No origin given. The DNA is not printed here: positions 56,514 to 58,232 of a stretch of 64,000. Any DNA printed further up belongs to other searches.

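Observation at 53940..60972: Deoxysugar cluster dominated by three radical SAM enzymes and lacking classical tailoring genes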

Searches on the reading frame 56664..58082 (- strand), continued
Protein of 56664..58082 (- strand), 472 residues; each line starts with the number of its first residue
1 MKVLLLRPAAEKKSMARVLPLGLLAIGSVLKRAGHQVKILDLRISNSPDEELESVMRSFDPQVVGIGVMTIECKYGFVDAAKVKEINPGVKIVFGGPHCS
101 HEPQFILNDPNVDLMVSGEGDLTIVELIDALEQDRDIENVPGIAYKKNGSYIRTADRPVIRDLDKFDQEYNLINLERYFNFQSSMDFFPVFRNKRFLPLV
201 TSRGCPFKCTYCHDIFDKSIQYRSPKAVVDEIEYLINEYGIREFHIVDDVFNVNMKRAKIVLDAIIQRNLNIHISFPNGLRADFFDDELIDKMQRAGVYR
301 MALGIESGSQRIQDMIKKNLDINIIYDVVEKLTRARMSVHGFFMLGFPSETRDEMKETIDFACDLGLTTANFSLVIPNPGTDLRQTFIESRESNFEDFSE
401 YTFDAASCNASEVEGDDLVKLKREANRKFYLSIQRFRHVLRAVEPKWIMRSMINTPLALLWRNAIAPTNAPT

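Call 47: search_protein_families(library=pfam, proteins=[L007:11621-13270:+, L007:9124-10533:+, L007:10552-11481:-, L007:13337-14338:+, L009:658-2175:+, L009:2172-3350:-, L009:3379-5196:-, L009:6091-8310:-, L009:17661-19481:-, L072:1631-3055:+], max_evalue=0.0001)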
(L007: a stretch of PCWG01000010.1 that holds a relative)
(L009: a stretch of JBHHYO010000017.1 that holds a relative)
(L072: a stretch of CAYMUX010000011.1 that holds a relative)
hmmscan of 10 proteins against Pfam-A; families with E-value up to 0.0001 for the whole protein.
L007:11621-13270:+ (549 aa): 1 family
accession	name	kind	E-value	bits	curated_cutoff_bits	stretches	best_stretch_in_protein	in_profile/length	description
PF01293.25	PEPCK_ATP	-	4.3e-224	744.9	26.5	1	22-487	2-464/465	Phosphoenolpyruvate carboxykinase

L007:9124-10533:+ (469 aa): 2 families
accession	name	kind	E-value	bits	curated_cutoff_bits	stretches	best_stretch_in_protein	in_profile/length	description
PF13483.12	Lactamase_B_3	-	1.3e-07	32.2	24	1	5-137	3-89/160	Beta-lactamase superfamily domain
PF12706.13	Lactamase_B_2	-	4.4e-06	26.9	27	1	21-179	3-160/200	Beta-lactamase superfamily domain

L007:10552-11481:- (309 aa): 1 family
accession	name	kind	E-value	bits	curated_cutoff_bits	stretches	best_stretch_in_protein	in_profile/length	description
PF01564.23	Spermine_synth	-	8.1e-13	48.8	22.9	1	67-200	3-137/186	Spermine/spermidine synthase domain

L007:13337-14338:+ (333 aa): 1 family
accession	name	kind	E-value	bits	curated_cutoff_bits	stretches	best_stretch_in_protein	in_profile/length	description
PF04166.17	PdxA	-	4.7e-100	335.1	27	1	36-321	4-286/286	Pyridoxal phosphate biosynthetic protein PdxA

L009:658-2175:+ (505 aa): 1 family
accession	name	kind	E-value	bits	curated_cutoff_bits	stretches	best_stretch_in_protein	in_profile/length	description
PF04055.27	Radical_SAM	-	1.5e-09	38.7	29.5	1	169-301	4-139/166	Radical SAM superfamily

L009:2172-3350:- (392 aa): 6 families
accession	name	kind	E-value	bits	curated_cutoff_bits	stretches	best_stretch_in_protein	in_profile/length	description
PF13489.12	Methyltransf_23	-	6.6e-14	52.4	27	1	188-332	16-160/164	Methyltransferase domain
PF08241.18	Methyltransf_11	-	2.6e-12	47.6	21.2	1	199-290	1-93/95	Methyltransferase domain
PF13649.12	Methyltransf_25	-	5.8e-12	46.6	27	1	198-287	1-96/97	Methyltransferase domain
PF07021.18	MetW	-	1.8e-10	41.2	21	1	193-271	12-91/193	Methionine biosynthesis protein MetW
PF13847.12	Methyltransf_31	-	1.5e-09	38.1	27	1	193-307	2-127/145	Methyltransferase domain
PF08242.18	Methyltransf_12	-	5.6e-07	30.7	30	1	199-288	1-96/98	Methyltransferase domain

L009:3379-5196:- (605 aa): 2 families
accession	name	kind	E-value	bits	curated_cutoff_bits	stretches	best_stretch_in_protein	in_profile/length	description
PF14524.12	Wzt_C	-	1.3e-36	126.2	30.4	1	304-440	3-142/143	Wzt C-terminal domain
PF00005.33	ABC_tran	-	8.9e-23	81.8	25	1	73-205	1-136/137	ABC transporter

L009:6091-8310:- (739 aa): 0 families

L009:17661-19481:- (606 aa): 2 families
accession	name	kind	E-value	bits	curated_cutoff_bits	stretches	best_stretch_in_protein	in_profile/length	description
PF03781.23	FGE-sulfatase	-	9.1e-51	173.4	23.3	1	42-286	3-254/255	Sulfatase-modifying factor enzyme 1-like domain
PF02683.22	DsbD_TM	-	4.5e-17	62.5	27.1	1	360-534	3-192/219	Cytochrome C biogenesis protein transmembrane domain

L072:1631-3055:+ (474 aa): 2 families
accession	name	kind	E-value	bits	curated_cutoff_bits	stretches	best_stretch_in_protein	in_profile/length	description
PF04055.27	Radical_SAM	-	8.9e-21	75.2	29.5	1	187-341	2-164/166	Radical SAM superfamily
PF02310.24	B12-binding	-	2.3e-18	66.6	32.1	1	23-129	14-120/121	B12 binding domain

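Call 48: find_homologous_proteins(query=L072:17526-18476:+, max_evalue=1e-10)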
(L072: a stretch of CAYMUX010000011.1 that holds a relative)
Query L072:17526-18476:+ (316 aa): 211 proteins with E <= 1e-10 among 741 candidates; the best 120 are listed.
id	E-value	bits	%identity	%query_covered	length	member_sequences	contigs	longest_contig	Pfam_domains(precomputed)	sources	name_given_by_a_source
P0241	1.7e-214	729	100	100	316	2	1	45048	PF13186.12,PF04055.28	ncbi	-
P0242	8.4e-200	681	92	100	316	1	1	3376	PF13186.12,PF04055.28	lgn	-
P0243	5.6e-183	625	85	100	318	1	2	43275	PF13186.12,PF04055.28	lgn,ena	-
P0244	8.8e-162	556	87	87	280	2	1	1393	PF04055.28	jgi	-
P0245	2.0e-148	512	68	99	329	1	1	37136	PF13186.12,PF04055.28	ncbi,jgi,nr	ncbi:MAG: radical SAM protein [Nitrospiraceae bacterium]|nr:MAG: radical SAM protein [Nitrospiraceae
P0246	1.1e-140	486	66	100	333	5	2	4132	PF13186.12,PF04055.28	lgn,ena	-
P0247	2.2e-137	476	66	99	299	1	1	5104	PF13186.12,PF04055.28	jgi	jgi:radical SAM protein with 4Fe4S-binding SPASM domain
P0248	3.0e-127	442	59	98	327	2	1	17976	PF13186.12,PF04055.28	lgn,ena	-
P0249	3.1e-123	429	59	99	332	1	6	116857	PF13186.12,PF04055.28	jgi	-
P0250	2.6e-122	426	58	99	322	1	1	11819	PF13186.12,PF04055.28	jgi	-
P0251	7.7e-120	418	57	99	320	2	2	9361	PF13186.12,PF04055.28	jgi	-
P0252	6.4e-114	398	53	99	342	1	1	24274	PF13186.12,PF04055.28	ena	-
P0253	6.8e-114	398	55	97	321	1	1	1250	PF13186.12,PF04055.28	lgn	-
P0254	6.7e-113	395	54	97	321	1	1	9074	PF13186.12,PF04055.28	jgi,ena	-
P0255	1.6e-112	394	53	98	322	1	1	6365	PF13186.12,PF04055.28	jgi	jgi:radical SAM protein with 4Fe4S-binding SPASM domain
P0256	2.5e-110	387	54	99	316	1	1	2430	PF13186.12,PF04055.28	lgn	-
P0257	1.1e-107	378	51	99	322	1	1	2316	PF13186.12,PF04055.28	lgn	-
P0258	3.6e-104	366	51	98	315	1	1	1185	PF13186.12,PF04055.28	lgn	-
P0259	4.8e-94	333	49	97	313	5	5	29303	PF13186.12,PF04055.28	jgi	jgi:radical SAM protein with 4Fe4S-binding SPASM domain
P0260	7.6e-94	333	50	97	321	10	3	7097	PF13186.12,PF04055.28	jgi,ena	-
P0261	2.4e-93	331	48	99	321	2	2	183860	PF13186.12,PF04055.28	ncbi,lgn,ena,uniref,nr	ncbi:MAG: putative molybdenum cofactor biosynthesis protein [Candidatus Saganbacteria bacterium]|uni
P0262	2.6e-91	324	50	96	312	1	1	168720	PF13186.12,PF04055.28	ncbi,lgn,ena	-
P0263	2.0e-90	321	56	78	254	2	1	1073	PF13186.12,PF04055.28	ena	-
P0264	1.3e-89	319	48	98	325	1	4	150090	PF13186.12,PF04055.28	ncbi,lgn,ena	ncbi:MAG: radical SAM protein [Candidatus Omnitrophota bacterium]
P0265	1.4e-87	312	48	93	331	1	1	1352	PF13186.12,PF04055.28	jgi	-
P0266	1.1e-81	293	57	70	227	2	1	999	PF13186.12,PF04055.28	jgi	-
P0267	6.1e-79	284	44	98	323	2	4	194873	PF13186.12,PF04055.28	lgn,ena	-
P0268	9.9e-78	280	43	98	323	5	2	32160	PF13186.12,PF04055.28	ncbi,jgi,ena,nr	ncbi:MAG: radical SAM protein [Deltaproteobacteria bacterium]|jgi:sulfatase maturation enzyme AslB (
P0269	1.2e-75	273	56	66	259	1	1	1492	PF04055.28,PF09956.16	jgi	-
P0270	1.8e-35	141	34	78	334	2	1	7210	PF13186.12,PF04055.28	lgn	-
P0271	3.9e-35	140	34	79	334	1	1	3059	PF13186.12,PF04055.28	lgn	-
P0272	5.2e-35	139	34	79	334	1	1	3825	PF13186.12,PF04055.28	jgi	-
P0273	1.5e-34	138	32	79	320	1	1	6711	PF13186.12,PF04055.28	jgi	-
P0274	1.7e-34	138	33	79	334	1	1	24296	PF13186.12,PF04055.28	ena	-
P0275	3.9e-34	136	33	78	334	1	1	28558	PF13186.12,PF04055.28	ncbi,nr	ncbi:MAG: radical SAM protein [bacterium]|nr:radical SAM protein [bacterium]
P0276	1.2e-33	135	32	79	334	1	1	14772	PF13186.12,PF04055.28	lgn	-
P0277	4.1e-32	130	30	79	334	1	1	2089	PF13186.12,PF04055.28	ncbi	-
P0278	8.2e-32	129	33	78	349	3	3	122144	PF13186.12,PF04055.28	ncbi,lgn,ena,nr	ncbi:MAG: radical SAM protein [Candidatus Aureabacteria bacterium]|nr:radical SAM protein [Candidatu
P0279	1.3e-31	128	32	78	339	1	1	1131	PF13186.12,PF04055.28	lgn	-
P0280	1.7e-31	128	32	79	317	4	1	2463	PF13186.12,PF04055.28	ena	-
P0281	3.4e-31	127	33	79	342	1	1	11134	PF13186.12,PF04055.28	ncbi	ncbi:MAG: radical SAM/SPASM domain-containing protein [Kiritimatiellia bacterium]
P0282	7.9e-31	126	33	74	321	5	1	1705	PF13186.12,PF04055.28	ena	-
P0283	1.5e-30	125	33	75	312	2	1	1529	PF13186.12,PF04055.28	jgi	jgi:radical SAM protein with 4Fe4S-binding SPASM domain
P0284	1.8e-30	124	32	79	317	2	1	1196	PF13186.12,PF04055.28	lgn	-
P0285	2.9e-30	124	30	84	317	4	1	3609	PF13186.12,PF04055.28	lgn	-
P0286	3.1e-30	124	33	76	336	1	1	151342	PF13186.12,PF04055.28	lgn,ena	-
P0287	3.8e-30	123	31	78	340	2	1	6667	PF13186.12,PF04055.28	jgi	jgi:radical SAM protein with 4Fe4S-binding SPASM domain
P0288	3.8e-30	123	30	80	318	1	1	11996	PF13186.12,PF04055.28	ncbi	ncbi:MAG: radical SAM/SPASM domain-containing protein [Candidatus Hodarchaeota archaeon]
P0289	4.0e-30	123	32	79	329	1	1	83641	PF13186.12,PF04055.28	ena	-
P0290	4.1e-30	123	32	75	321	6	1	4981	PF13186.12,PF04055.28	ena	-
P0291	8.2e-30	122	32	79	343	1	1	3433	PF13186.12,PF04055.28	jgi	jgi:radical SAM protein with 4Fe4S-binding SPASM domain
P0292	1.0e-29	122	31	74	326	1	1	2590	PF13186.12,PF04055.28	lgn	-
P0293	2.3e-29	121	31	74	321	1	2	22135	PF13186.12,PF04055.28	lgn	-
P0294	6.6e-29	119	32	79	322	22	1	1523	PF13186.12,PF04055.28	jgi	-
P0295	7.1e-29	119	30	79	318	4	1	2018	PF13186.12,PF04055.28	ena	-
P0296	7.9e-29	119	30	79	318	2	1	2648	PF13186.12,PF04055.28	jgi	-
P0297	8.6e-29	119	32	79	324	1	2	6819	PF13186.12,PF04055.28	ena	-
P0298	8.8e-29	119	32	79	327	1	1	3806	PF13186.12,PF04055.28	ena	-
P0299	1.1e-28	118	35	74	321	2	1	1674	PF13186.12,PF04055.28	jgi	-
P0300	2.9e-28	117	30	92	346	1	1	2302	PF13186.12,PF04055.28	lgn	-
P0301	3.2e-28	117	31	74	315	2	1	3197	PF13186.12,PF04055.28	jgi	-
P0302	3.6e-28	117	31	79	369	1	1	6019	PF13186.12,PF04055.28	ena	-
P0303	5.0e-28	116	30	79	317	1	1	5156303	PF13186.12,PF04055.28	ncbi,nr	ncbi:MAG: radical SAM protein [Thermoplasmata archaeon]|nr:MAG: radical SAM protein [Thermoplasmata 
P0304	5.5e-28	116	32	74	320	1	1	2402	PF13186.12,PF04055.28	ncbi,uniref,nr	ncbi:radical SAM/SPASM domain-containing protein [Candidatus Magnetobacterium casense]|uniref:SPASM 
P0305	5.7e-28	116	29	91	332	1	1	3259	PF13186.12,PF04055.28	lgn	-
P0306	6.7e-28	116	29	84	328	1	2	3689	PF13186.12,PF04055.28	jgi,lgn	jgi:MoaA/NifB/PqqE/SkfB family radical SAM enzyme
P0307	7.5e-28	116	30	80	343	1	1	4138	PF13186.12,PF04055.28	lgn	-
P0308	9.1e-28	116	30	88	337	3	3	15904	PF13186.12,PF04055.28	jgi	jgi:radical SAM protein with 4Fe4S-binding SPASM domain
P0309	1.4e-27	115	32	74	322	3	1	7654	PF13186.12,PF04055.28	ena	-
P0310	1.7e-27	115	29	78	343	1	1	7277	PF13186.12,PF04055.28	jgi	jgi:MoaA/NifB/PqqE/SkfB family radical SAM enzyme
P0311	3.0e-27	114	33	74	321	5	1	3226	PF13186.12,PF04055.28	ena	-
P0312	3.2e-27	114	29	92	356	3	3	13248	PF13186.12,PF04055.28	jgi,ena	jgi:radical SAM protein with 4Fe4S-binding SPASM domain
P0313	3.4e-27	114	33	79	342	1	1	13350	PF13186.12,PF04055.28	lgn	-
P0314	4.1e-27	113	27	93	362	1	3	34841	PF13186.12,PF04055.28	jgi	jgi:radical SAM protein with 4Fe4S-binding SPASM domain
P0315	5.5e-27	113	31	83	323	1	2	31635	PF13186.12,PF04055.28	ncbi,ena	-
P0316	6.1e-27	113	30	75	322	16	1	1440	PF13186.12,PF04055.28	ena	-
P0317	7.1e-27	113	29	93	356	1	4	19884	PF13186.12,PF04055.28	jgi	jgi:radical SAM protein with 4Fe4S-binding SPASM domain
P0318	1.0e-26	112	32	74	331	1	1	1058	PF13186.12,PF04055.28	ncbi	-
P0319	1.3e-26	112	30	84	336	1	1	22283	PF13186.12,PF04055.28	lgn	-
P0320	1.5e-26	112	28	75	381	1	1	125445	PF13186.12,PF04055.28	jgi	jgi:radical SAM protein with 4Fe4S-binding SPASM domain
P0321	1.5e-26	112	29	91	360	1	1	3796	PF13186.12,PF04055.28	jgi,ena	-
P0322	1.8e-26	111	29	79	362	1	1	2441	PF13186.12,PF04055.28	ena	-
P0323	1.8e-26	111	32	79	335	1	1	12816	PF13186.12,PF04055.28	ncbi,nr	ncbi:MAG: radical SAM protein [Candidatus Nanoarchaeia archaeon]|nr:radical SAM protein [Candidatus 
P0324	1.9e-26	111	32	74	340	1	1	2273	PF13186.12,PF04055.28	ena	-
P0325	2.3e-26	111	32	78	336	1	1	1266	PF13186.12,PF04055.28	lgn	-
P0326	2.4e-26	111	32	74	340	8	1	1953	PF13186.12,PF04055.28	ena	-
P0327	3.6e-26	110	35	75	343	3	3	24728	PF13186.12,PF04055.28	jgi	jgi:MoaA/NifB/PqqE/SkfB family radical SAM enzyme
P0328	4.1e-26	110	31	79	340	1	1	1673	PF13186.12,PF04055.28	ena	-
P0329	4.1e-26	110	31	75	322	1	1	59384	PF13186.12,PF04055.28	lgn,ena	-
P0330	5.1e-26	110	29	75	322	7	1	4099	PF13186.12,PF04055.28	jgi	-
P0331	5.7e-26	110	30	76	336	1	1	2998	PF13186.12,PF04055.28,PF13353.12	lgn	-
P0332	9.2e-26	109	29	74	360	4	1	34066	PF13186.12,PF04055.28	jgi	jgi:radical SAM protein with 4Fe4S-binding SPASM domain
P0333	1.1e-25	109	28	79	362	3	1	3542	PF13186.12,PF04055.28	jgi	jgi:radical SAM protein with 4Fe4S-binding SPASM domain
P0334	1.5e-25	108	29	92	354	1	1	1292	PF13186.12,PF04055.28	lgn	-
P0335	2.1e-25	108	30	80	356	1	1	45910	PF13186.12,PF04055.28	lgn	-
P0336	2.1e-25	108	30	91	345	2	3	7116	PF13186.12,PF04055.28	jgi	jgi:pyruvate-formate lyase-activating enzyme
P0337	2.2e-25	108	28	76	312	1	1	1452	PF13186.12,PF04055.28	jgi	-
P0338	2.5e-25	107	31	86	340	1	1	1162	PF13186.12,PF04055.28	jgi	jgi:radical SAM protein with 4Fe4S-binding SPASM domain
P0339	3.1e-25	107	32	74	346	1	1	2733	PF13186.12,PF04055.28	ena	-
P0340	3.8e-25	107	30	78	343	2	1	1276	PF13186.12,PF04055.28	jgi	jgi:radical SAM protein with 4Fe4S-binding SPASM domain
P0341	3.8e-25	107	33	80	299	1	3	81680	PF13186.12,PF04055.28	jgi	jgi:MoaA/NifB/PqqE/SkfB family radical SAM enzyme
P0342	7.5e-25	106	28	79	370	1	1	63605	PF13186.12,PF04055.28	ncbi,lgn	-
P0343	9.3e-25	106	32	74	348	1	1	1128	PF13186.12,PF04055.28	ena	-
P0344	9.5e-25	106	27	92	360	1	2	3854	PF13186.12,PF04055.28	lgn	-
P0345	1.0e-24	105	29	80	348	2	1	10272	PF13186.12,PF04055.28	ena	-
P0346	1.0e-24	105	29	97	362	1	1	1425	PF13186.12,PF04055.28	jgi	-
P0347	1.1e-24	105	28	92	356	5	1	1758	PF13186.12,PF04055.28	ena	-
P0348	1.1e-24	105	30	74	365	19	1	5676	PF13186.12,PF04055.28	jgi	jgi:radical SAM protein with 4Fe4S-binding SPASM domain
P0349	1.5e-24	105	31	78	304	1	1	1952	PF13186.12,PF04055.28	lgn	-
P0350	1.7e-24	105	29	78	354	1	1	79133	PF13186.12,PF04055.28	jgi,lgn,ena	-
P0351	2.2e-24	104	26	97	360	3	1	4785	PF13186.12,PF04055.28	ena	-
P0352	2.3e-24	104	29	80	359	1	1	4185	PF13186.12,PF04055.28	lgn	-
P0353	2.6e-24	104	31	80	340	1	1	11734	PF13186.12,PF04055.28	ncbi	-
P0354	2.7e-24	104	28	78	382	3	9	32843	PF13186.12,PF04055.28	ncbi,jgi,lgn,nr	ncbi:MAG: radical SAM protein [Candidatus Vecturithrix sp.]|jgi:radical SAM protein with 4Fe4S-bindi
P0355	2.8e-24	104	29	74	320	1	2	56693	PF13186.12,PF04055.28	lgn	-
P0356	3.0e-24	104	28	93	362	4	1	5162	PF13186.12,PF04055.28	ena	-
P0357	4.4e-24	103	26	91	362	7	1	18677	PF13186.12,PF04055.28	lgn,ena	-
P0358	4.9e-24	103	30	78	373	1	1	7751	PF13186.12,PF04055.28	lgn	-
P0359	5.1e-24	103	31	72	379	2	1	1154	PF13186.12,PF04055.28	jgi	jgi:MoaA/NifB/PqqE/SkfB family radical SAM enzyme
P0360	5.4e-24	103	29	79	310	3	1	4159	PF13186.12,PF04055.28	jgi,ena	-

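Call 49: find_encoding_contigs(protein=P0261, flank=9000, max_places=1)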
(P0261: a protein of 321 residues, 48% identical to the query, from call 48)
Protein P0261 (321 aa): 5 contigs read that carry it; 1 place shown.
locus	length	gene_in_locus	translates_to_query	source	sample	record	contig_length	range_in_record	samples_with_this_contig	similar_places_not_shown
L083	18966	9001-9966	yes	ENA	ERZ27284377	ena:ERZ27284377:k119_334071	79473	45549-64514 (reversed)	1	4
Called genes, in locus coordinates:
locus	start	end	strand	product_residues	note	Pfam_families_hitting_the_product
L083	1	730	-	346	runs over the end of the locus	PF02779:Transket_pyr, PF02780:Transketolase_C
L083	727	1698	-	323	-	PF00676:E1_dh, PF13292:DXP_synthase_N (weak)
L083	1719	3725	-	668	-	PF02310:B12-binding, PF04055:Radical_SAM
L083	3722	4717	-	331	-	PF01073:3Beta_HSD, PF01370:Epimerase, PF02719:Polysacc_synt_2, PF04321:RmlD_sub_bind (weak), PF13460:NAD_binding_10, PF16363:GDP_Man_Dehyd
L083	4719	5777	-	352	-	PF02779:Transket_pyr, PF02780:Transketolase_C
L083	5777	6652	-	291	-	PF00676:E1_dh, PF13292:DXP_synthase_N (weak)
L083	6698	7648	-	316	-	PF01073:3Beta_HSD (weak), PF01370:Epimerase, PF02719:Polysacc_synt_2 (weak), PF16363:GDP_Man_Dehyd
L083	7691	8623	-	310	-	PF01073:3Beta_HSD, PF01370:Epimerase, PF02719:Polysacc_synt_2 (faint), PF04321:RmlD_sub_bind, PF05368:NmrA (weak), PF16363:GDP_Man_Dehyd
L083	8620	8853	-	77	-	PF12728:HTH_17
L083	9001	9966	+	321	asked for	PF04055:Radical_SAM, PF13186:SPASM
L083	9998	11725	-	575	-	PF27859:LIC12162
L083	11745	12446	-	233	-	PF02585:PIG-L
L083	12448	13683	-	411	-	PF13489:Methyltransf_23, PF08241:Methyltransf_11, PF08242:Methyltransf_12, PF08484:Methyltransf_14 (weak)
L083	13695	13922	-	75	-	PF00550:PP-binding (faint)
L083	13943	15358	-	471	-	PF02310:B12-binding, PF04055:Radical_SAM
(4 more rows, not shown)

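Call 50: find_encoding_contigs(protein=P0264, flank=9000, max_places=1)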
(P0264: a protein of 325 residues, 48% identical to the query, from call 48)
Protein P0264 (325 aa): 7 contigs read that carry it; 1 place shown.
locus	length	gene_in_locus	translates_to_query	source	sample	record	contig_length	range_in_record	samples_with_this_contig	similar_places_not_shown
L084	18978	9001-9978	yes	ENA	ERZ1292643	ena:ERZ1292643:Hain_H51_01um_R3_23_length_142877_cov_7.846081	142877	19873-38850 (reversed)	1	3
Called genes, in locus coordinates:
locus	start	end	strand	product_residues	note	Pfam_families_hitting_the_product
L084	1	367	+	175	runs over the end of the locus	-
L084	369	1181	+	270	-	PF00456:Transketolase_N, PF13292:DXP_synthase_N (weak)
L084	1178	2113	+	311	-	PF02779:Transket_pyr, PF02780:Transketolase_C, PF17147:PFOR_II (weak)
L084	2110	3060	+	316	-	PF13489:Methyltransf_23, PF08241:Methyltransf_11, PF08242:Methyltransf_12, PF13649:Methyltransf_25 (weak), PF13847:Methyltransf_31 (weak)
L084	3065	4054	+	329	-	PF00535:Glycos_transf_2, PF13641:Glyco_tranf_2_3 (weak)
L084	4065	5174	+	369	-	PF04055:Radical_SAM, PF13353:Fer4_12 (faint)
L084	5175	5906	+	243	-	PF08003:Methyltransf_9 (weak), PF13489:Methyltransf_23, PF08241:Methyltransf_11, PF08242:Methyltransf_12, PF13649:Methyltransf_25, PF13847:Methyltransf_31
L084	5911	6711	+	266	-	PF00106:adh_short, PF13561:adh_short_C2 (weak)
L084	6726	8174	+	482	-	PF13231:PMT_2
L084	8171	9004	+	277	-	PF00149:Metallophos, PF12850:Metallophos_2 (weak)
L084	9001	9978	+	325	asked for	PF04055:Radical_SAM, PF13186:SPASM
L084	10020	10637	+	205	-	PF13489:Methyltransf_23, PF13847:Methyltransf_31, PF08241:Methyltransf_11, PF08242:Methyltransf_12, PF13649:Methyltransf_25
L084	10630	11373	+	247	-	PF00535:Glycos_transf_2, PF13641:Glyco_tranf_2_3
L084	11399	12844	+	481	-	PF02310:B12-binding, PF04055:Radical_SAM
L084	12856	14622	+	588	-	PF02366:PMT (weak), PF13231:PMT_2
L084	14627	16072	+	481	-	PF02310:B12-binding, PF04055:Radical_SAM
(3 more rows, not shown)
